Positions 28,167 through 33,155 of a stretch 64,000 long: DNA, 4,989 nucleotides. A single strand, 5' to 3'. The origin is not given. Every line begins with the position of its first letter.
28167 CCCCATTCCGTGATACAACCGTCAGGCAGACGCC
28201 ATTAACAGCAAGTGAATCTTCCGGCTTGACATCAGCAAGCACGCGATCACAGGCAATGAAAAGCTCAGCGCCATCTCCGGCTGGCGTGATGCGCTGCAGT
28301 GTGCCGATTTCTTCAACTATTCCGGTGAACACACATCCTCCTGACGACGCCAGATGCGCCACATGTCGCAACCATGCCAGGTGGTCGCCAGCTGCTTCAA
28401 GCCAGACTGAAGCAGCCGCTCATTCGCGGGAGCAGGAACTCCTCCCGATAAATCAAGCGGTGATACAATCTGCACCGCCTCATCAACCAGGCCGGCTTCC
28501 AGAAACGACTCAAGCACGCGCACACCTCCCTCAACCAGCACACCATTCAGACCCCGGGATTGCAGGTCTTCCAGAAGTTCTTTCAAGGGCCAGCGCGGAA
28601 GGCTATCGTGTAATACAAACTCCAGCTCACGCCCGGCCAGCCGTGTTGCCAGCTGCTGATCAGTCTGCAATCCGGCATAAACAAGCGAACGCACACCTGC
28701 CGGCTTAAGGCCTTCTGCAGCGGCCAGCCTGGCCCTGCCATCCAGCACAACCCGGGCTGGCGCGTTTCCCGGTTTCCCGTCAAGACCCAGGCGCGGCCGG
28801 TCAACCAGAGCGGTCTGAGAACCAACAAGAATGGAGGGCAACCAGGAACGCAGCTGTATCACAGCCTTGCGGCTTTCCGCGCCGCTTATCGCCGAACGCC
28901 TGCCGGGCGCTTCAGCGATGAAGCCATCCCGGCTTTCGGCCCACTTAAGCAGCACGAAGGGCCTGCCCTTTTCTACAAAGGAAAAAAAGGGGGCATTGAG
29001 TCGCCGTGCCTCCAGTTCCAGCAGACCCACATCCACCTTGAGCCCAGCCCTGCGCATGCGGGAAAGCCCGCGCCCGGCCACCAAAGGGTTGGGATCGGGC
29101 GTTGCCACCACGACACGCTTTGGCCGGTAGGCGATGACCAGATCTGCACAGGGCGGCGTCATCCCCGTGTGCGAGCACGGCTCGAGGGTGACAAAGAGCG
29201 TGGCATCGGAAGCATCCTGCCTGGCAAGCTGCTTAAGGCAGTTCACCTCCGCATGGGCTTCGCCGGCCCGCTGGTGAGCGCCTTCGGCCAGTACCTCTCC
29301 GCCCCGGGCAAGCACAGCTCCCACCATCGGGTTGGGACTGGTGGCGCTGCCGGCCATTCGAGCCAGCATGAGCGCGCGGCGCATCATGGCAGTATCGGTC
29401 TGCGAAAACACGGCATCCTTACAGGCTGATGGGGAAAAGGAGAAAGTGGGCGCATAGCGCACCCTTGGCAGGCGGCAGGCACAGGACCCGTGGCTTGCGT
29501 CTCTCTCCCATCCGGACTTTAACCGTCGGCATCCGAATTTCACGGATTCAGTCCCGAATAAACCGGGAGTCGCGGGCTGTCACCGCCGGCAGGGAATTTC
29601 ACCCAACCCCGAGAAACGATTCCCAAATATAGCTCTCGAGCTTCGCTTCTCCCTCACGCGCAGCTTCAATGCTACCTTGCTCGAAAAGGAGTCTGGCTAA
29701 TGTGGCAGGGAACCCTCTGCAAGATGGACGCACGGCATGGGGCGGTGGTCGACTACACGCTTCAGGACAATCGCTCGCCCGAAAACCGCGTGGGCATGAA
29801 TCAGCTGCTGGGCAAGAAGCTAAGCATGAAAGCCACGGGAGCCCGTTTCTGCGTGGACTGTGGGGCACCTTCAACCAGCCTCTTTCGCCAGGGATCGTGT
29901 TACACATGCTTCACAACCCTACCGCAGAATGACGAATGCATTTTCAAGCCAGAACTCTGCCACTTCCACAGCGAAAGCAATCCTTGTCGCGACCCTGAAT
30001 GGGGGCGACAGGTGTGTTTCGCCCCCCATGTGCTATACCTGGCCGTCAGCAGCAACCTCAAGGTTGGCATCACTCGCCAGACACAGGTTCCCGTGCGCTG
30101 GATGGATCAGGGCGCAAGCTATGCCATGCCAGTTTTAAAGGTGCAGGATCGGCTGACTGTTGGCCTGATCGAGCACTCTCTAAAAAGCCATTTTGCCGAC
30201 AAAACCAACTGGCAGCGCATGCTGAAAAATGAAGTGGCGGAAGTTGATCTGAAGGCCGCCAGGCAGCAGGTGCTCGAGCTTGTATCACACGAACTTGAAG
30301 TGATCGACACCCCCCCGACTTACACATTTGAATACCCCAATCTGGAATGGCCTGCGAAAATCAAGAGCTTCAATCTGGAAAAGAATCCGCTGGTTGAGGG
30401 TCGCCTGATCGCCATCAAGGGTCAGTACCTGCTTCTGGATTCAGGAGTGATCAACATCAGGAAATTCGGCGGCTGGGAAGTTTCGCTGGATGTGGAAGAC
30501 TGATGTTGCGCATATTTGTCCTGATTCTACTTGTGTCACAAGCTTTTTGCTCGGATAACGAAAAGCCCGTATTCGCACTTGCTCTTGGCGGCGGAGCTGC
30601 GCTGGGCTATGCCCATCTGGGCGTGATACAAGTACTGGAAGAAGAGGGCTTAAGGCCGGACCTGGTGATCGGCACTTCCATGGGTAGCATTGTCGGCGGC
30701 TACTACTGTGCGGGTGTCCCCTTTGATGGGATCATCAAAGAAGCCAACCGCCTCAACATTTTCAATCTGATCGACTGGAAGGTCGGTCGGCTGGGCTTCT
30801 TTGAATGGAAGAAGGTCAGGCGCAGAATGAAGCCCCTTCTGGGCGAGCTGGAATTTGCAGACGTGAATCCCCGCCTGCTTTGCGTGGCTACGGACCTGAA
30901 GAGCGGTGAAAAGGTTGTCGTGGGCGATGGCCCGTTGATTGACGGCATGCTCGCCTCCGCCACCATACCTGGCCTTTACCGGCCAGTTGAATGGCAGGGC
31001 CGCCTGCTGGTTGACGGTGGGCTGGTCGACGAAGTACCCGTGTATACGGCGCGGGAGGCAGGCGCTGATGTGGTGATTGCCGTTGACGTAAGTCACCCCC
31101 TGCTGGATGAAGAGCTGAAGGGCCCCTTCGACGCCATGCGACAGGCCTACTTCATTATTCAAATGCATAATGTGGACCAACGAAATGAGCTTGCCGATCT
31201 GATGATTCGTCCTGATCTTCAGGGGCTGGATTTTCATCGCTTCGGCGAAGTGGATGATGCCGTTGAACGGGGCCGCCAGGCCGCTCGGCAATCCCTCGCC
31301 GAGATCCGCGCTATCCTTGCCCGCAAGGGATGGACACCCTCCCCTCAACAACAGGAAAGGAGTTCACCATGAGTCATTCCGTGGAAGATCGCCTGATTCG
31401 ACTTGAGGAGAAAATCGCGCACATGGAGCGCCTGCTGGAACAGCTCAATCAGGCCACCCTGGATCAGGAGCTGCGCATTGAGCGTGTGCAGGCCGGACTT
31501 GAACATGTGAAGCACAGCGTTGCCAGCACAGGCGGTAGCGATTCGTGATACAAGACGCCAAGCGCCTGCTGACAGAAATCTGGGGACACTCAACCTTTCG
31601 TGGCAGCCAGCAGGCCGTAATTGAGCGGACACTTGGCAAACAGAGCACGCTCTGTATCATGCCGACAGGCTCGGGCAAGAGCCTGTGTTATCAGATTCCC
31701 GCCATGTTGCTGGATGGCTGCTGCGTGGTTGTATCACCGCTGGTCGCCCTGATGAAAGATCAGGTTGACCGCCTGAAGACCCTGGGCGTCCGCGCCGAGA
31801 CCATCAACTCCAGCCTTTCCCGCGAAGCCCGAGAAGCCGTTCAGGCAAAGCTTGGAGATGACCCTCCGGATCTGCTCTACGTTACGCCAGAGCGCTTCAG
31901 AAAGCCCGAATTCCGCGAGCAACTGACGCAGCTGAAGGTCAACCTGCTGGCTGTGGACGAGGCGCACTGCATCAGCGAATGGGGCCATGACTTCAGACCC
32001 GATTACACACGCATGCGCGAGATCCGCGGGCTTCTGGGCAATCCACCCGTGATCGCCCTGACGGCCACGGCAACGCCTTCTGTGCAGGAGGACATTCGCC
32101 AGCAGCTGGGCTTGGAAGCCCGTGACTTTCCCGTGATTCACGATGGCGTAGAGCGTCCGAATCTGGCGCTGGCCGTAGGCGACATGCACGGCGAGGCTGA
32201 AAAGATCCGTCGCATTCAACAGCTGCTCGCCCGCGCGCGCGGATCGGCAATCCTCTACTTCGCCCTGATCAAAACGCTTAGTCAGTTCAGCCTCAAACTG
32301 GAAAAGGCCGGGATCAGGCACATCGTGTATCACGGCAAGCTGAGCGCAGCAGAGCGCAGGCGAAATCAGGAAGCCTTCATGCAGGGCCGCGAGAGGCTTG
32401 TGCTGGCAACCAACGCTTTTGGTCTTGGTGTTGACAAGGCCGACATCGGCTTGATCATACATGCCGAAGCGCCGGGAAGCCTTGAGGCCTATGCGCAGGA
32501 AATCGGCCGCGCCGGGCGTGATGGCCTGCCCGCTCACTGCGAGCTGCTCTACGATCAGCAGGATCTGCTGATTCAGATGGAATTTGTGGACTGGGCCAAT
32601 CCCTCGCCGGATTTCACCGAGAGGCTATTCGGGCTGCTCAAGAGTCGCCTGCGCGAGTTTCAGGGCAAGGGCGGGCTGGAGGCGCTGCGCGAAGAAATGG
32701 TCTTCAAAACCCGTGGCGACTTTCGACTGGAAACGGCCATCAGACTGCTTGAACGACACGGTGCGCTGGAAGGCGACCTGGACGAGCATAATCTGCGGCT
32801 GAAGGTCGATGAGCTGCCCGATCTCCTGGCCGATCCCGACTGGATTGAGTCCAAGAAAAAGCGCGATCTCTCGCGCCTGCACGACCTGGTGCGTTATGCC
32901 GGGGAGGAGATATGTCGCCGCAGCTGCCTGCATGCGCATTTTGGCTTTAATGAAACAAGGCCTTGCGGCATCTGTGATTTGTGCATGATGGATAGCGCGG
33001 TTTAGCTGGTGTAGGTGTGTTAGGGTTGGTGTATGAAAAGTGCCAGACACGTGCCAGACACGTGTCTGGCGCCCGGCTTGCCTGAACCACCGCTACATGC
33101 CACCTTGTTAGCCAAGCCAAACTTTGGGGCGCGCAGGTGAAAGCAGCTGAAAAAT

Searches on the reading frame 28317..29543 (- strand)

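Call 12: search_protein_families(library=pfam, proteins=[window:28317-29543:-])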
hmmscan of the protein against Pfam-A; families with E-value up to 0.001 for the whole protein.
window:28317-29543:- (408 aa): 4 families
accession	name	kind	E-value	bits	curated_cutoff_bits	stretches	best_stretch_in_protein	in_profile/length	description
PF01872.23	RibD_C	-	1.2e-24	87.7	24.1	1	195-372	1-173/197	RibD C-terminal domain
PF00383.29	dCMP_cyt_deam_1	-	2e-17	63.3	25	1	48-147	2-101/102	Cytidine and deoxycytidylate deaminase zinc-binding region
PF14437.12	MafB19-deam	-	4.8e-09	36.7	27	1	51-163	4-116/142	MafB19-like deaminase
PF18785.7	Inv-AAD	-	0.0006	20.1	26.5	0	80-171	8-115/129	Invertebrate-AID/APOBEC-deaminase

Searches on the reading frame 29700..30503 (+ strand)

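Call 12: search_protein_families(library=pfam, proteins=[window:29700-30503:+])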
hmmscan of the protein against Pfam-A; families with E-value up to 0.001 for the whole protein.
window:29700-30503:+ (267 aa): 1 family
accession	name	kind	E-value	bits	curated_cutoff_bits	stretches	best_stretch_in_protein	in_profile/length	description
PF10977.13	DUF2797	-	2.6e-88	296.1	25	1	38-261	1-227/227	Protein of unknown function (DUF2797)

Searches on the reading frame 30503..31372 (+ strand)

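Call 12: search_protein_families(library=pfam, proteins=[window:30503-31372:+])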
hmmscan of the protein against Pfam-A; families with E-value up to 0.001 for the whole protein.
window:30503-31372:+ (289 aa): 1 family
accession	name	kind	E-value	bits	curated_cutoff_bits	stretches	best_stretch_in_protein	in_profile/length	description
PF01734.28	Patatin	-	5.1e-34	118.6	27.7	1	26-183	1-190/191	Patatin-like phospholipase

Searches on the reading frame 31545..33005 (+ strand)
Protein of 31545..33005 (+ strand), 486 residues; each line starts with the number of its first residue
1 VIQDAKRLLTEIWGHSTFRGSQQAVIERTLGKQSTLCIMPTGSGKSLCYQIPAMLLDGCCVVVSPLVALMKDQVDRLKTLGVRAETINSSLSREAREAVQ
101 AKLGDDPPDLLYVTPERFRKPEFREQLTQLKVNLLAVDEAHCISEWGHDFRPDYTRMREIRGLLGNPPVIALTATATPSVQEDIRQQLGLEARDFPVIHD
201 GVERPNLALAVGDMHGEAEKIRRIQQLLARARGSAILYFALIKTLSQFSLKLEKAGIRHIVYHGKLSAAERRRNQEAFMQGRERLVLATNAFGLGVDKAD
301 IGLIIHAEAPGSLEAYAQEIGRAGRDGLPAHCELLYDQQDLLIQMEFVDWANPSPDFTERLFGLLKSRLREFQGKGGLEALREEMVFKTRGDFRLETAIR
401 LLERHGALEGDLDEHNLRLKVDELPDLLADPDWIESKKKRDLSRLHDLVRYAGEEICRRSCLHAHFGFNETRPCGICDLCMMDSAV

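Call 12: search_protein_families(library=pfam, proteins=[window:31545-33005:+])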
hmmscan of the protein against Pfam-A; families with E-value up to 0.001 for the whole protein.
window:31545-33005:+ (486 aa): 4 families
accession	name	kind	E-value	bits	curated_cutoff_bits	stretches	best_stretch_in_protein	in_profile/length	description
PF00270.35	DEAD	-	1.2e-27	97.1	26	1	21-181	3-165/167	DEAD/DEAH box helicase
PF00271.37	Helicase_C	-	1e-20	74.4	23.5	1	219-327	1-110/110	Helicase conserved C-terminal domain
PF16124.10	RecQ_Zn_bind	-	3.6e-08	34.5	25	1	435-480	18-65/66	RecQ zinc-binding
PF04851.21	ResIII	-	1.5e-06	28.7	22.5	1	18-176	4-162/164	Type III restriction enzyme, res subunit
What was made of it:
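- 31545..33005 (+): recQ-like helicase gene, the upstream neighbour. Its stop codon is 34 nt before array A. Pfam DEAD, Helicase_C and RecQ_Zn_bind (call 12).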
